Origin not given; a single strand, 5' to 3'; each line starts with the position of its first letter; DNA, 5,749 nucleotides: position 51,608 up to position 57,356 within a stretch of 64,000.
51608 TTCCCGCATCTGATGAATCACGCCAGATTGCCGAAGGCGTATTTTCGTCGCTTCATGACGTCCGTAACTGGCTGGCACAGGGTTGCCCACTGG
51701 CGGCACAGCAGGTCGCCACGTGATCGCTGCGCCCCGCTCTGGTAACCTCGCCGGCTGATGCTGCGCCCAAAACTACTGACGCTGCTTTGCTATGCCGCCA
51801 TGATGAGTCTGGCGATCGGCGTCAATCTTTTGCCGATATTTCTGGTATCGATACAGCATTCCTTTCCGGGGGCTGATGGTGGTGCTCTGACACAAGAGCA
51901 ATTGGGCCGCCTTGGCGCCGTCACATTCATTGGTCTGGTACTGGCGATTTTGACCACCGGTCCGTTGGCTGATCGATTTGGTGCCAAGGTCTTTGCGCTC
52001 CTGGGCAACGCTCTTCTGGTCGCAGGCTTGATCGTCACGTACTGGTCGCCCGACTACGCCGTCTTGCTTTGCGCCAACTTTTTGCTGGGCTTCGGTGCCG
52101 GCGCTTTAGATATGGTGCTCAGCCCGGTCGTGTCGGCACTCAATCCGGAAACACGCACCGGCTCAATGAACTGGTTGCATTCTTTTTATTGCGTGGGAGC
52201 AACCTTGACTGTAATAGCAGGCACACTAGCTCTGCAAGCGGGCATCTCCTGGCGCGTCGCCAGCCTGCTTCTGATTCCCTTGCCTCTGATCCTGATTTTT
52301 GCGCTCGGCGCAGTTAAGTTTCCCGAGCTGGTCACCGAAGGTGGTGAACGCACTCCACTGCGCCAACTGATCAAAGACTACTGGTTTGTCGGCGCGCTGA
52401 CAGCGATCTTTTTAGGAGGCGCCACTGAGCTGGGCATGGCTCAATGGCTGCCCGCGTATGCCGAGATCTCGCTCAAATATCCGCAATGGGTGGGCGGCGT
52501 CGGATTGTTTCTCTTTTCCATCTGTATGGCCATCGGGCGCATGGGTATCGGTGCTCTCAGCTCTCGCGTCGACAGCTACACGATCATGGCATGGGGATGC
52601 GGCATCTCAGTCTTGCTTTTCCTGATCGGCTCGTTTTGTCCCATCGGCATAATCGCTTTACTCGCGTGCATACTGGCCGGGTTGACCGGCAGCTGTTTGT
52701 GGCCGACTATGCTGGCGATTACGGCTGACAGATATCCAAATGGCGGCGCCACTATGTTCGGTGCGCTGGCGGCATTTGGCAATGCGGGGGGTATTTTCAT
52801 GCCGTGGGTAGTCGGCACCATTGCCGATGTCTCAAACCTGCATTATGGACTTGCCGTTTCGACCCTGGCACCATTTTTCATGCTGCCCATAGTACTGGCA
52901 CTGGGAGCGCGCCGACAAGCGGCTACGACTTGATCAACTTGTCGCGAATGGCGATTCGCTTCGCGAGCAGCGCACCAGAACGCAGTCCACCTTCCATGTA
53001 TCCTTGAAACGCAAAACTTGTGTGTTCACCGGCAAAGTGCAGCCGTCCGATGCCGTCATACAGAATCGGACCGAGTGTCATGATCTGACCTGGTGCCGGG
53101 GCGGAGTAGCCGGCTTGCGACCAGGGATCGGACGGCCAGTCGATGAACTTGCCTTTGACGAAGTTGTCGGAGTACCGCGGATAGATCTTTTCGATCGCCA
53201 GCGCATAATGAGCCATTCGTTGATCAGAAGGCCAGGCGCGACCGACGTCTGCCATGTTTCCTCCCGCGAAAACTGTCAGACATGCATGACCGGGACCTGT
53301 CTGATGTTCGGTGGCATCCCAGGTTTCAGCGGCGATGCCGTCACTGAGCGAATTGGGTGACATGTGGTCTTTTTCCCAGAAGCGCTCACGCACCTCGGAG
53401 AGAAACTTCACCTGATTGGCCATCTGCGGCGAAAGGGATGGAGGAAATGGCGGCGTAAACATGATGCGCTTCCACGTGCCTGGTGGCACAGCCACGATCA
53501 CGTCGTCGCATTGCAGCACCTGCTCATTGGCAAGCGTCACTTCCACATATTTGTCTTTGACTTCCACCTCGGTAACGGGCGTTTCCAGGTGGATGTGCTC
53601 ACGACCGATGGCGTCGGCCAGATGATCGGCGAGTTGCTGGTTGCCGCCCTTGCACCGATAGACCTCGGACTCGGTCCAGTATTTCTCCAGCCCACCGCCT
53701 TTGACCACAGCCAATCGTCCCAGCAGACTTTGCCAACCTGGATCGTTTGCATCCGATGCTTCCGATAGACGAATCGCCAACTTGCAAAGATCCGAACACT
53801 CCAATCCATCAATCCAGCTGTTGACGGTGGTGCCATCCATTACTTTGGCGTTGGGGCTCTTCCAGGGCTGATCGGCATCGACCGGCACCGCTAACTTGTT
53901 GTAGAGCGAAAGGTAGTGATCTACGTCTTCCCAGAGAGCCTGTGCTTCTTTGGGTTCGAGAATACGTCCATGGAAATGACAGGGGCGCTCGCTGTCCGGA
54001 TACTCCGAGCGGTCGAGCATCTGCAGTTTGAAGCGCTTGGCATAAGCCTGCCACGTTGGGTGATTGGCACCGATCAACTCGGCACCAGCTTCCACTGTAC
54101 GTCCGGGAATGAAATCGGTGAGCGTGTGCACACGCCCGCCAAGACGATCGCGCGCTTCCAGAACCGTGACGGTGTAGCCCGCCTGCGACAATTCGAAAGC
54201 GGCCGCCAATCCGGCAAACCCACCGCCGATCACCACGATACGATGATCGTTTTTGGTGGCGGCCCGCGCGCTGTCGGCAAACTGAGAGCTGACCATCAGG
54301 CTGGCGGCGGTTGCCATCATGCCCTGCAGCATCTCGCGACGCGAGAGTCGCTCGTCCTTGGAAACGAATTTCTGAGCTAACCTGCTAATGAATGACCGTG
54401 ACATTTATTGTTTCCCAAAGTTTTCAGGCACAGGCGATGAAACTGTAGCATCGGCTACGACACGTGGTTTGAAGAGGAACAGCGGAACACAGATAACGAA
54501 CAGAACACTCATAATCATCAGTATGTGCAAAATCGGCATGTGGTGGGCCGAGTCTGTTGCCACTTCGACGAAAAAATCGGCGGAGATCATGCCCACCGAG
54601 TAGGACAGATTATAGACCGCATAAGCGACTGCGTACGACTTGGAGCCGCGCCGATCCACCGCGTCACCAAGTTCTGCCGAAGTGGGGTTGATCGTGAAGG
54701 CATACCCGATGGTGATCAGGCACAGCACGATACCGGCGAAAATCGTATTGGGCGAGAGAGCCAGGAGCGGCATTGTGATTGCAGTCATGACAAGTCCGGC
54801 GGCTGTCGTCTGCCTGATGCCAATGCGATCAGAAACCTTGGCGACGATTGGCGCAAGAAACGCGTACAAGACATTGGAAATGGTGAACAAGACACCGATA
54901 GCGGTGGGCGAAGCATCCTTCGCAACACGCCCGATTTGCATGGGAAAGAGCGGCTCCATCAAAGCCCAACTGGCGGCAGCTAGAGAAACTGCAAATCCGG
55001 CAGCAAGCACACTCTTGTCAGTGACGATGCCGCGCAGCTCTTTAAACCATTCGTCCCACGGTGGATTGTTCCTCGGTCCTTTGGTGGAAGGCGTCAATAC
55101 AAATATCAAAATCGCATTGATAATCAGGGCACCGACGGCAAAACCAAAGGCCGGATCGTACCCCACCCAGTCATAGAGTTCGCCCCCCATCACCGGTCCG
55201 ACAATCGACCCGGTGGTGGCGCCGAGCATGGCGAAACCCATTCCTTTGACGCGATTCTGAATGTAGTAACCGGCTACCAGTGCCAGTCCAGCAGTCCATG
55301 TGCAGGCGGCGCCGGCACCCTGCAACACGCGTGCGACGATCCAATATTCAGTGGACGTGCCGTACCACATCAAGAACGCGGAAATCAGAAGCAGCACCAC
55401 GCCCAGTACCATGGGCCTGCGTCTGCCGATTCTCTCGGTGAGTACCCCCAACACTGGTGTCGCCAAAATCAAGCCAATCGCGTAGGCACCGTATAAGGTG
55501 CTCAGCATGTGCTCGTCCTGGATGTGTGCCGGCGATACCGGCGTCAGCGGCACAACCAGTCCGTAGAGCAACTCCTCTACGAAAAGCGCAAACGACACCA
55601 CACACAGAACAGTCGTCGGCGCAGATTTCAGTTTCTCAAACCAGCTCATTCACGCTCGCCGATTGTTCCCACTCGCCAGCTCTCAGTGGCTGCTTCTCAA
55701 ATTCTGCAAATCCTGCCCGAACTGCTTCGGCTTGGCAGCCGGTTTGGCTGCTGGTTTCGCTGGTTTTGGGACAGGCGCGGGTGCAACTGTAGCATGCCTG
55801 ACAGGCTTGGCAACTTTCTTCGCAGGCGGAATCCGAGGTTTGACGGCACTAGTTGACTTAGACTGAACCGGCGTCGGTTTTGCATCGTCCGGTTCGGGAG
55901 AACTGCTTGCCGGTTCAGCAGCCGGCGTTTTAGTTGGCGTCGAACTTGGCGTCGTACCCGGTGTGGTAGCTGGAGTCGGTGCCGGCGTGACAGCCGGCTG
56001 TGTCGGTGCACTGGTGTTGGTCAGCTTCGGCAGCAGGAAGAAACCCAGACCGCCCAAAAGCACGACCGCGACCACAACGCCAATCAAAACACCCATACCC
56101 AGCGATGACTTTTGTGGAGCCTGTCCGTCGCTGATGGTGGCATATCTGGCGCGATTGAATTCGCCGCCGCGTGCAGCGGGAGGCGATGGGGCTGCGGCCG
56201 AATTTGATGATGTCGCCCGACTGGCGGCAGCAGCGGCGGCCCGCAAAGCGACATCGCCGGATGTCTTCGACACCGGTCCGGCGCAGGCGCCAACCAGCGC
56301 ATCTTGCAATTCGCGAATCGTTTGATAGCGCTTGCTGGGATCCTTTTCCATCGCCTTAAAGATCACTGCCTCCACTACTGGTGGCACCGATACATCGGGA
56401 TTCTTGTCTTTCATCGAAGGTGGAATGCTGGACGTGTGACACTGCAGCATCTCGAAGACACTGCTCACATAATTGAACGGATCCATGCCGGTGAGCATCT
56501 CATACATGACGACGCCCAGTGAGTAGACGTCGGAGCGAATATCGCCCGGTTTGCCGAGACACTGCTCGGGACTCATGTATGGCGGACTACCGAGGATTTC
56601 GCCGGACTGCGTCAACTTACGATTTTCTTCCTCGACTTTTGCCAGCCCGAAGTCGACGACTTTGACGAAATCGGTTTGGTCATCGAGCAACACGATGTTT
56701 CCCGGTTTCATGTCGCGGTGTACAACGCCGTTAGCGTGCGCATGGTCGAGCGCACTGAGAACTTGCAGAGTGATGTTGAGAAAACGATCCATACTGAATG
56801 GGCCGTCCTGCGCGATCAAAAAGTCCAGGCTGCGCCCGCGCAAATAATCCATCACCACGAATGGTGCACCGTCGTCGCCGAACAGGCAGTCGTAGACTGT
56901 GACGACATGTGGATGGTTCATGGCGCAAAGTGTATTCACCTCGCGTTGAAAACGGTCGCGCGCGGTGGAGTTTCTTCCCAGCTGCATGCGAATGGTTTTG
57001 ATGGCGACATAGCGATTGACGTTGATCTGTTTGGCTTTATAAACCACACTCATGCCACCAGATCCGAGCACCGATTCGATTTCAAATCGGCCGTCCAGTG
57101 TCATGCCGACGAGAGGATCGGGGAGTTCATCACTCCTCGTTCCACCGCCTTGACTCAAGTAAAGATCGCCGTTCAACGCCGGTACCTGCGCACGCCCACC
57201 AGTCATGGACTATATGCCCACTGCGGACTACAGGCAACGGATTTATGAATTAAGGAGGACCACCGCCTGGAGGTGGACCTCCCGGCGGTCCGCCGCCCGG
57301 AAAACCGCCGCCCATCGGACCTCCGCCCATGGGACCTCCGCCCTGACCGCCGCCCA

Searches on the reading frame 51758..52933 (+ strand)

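Call 10: search_protein_families(library=pfam, proteins=[window:51758-52933:+], max_evalue=0.01)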
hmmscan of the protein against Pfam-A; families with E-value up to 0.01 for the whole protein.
window:51758-52933:+ (391 aa): 2 families
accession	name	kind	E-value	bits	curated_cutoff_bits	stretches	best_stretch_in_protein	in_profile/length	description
PF07690.21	MFS_1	-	8.6e-34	117.4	33.4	2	15-349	5-347/347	Major Facilitator Superfamily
PF06609.19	TRI12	-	0.0006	18.8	23.2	1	54-117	85-148/599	Fungal trichothecene efflux pump (TRI12)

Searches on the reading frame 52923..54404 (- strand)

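Call 10: search_protein_families(library=pfam, proteins=[window:52923-54404:-], max_evalue=0.01)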
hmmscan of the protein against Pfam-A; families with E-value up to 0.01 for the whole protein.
window:52923-54404:- (493 aa): 15 families
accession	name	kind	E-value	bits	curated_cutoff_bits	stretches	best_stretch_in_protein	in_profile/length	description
PF01593.30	Amino_oxidase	-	5.5e-62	210.9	19.8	1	63-484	1-442/443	Flavin containing amine oxidoreductase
PF13450.12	NAD_binding_8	-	1.6e-15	57.6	21.9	1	58-125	1-68/68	NAD(P)-binding Rossmann-like domain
PF01266.30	DAO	-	9.4e-12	45.5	27.9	1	55-90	1-37/353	FAD dependent oxidoreductase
PF07992.20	Pyr_redox_2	-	7.3e-11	42.5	26.1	1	54-91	143-179/291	Pyridine nucleotide-disulphide oxidoreductase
PF03486.20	HI0933_like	-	2.6e-08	34.1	50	1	55-92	2-39/244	HI0933-like protein Rossmann domain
PF12831.13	FAD_oxidored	-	3.1e-07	30.5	27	1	56-160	2-96/416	FAD dependent oxidoreductase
PF00890.30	FAD_binding_2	-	5.8e-07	29.5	20.4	1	56-92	2-38/414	FAD binding domain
PF13738.12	Pyr_redox_3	-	3e-06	27.2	30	1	53-86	164-197/305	Pyridine nucleotide-disulphide oxidoreductase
PF00070.33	Pyr_redox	-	8.4e-06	26.7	22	1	55-89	1-35/82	Pyridine nucleotide-disulphide oxidoreductase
PF01134.28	GIDA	-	7.3e-05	22.4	22.1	1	56-83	2-30/391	Glucose inhibited division protein A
PF13454.12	NAD_binding_9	-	0.00031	21.2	21.8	0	57-94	1-42/155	FAD-NAD(P)-binding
PF01494.25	FAD_binding_3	-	0.001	18.8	22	1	56-87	4-35/349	FAD binding domain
PF01946.23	Thi4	-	0.001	18.8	26.2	1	54-90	18-55/235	Thi4 family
PF05834.18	Lycopene_cycl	-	0.0011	18.6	23.4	0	56-88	2-36/380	Lycopene cyclase protein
PF01262.27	AlaDh_PNT_C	-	0.0015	18.4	23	1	53-89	28-64/214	Alanine dehydrogenase/PNT, C-terminal domain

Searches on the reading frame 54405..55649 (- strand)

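Call 10: search_protein_families(library=pfam, proteins=[window:54405-55649:-], max_evalue=0.01)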
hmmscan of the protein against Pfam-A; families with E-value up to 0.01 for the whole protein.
window:54405-55649:- (414 aa): 4 families
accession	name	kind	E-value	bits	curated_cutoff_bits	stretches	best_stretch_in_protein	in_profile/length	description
PF07690.21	MFS_1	-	3.8e-46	158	33.4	2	19-236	2-226/347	Major Facilitator Superfamily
PF13347.12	MFS_2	-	1.9e-09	37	27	2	137-348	136-364/427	MFS/sugar transport protein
PF00083.30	Sugar_tr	-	1.1e-07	31.5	22.3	1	48-116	47-118/452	Sugar (and other) transporter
PF12832.13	MFS_1_like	-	1.6e-05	24.6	25.2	1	245-392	30-177/373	MFS_1 like family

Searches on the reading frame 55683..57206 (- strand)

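Call 10: search_protein_families(library=pfam, proteins=[window:55683-57206:-], max_evalue=0.01)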
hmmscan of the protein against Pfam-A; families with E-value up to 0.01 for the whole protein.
window:55683-57206:- (507 aa): 4 families
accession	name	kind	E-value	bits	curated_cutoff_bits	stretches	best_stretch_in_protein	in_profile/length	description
PF00069.31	Pkinase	-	3.1e-51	174.7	31.7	1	41-296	1-254/263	Protein kinase domain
PF07714.23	PK_Tyr_Ser-Thr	-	6.7e-36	124.4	23.1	1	42-295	2-250/258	Protein tyrosine and serine/threonine kinase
PF01636.29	APH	-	0.0001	22.6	23.2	1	149-190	154-198/239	Phosphotransferase enzyme family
PF03109.22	ABC1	-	0.00011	21.9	22.9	1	116-196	144-221/244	ABC1 atypical kinase-like domain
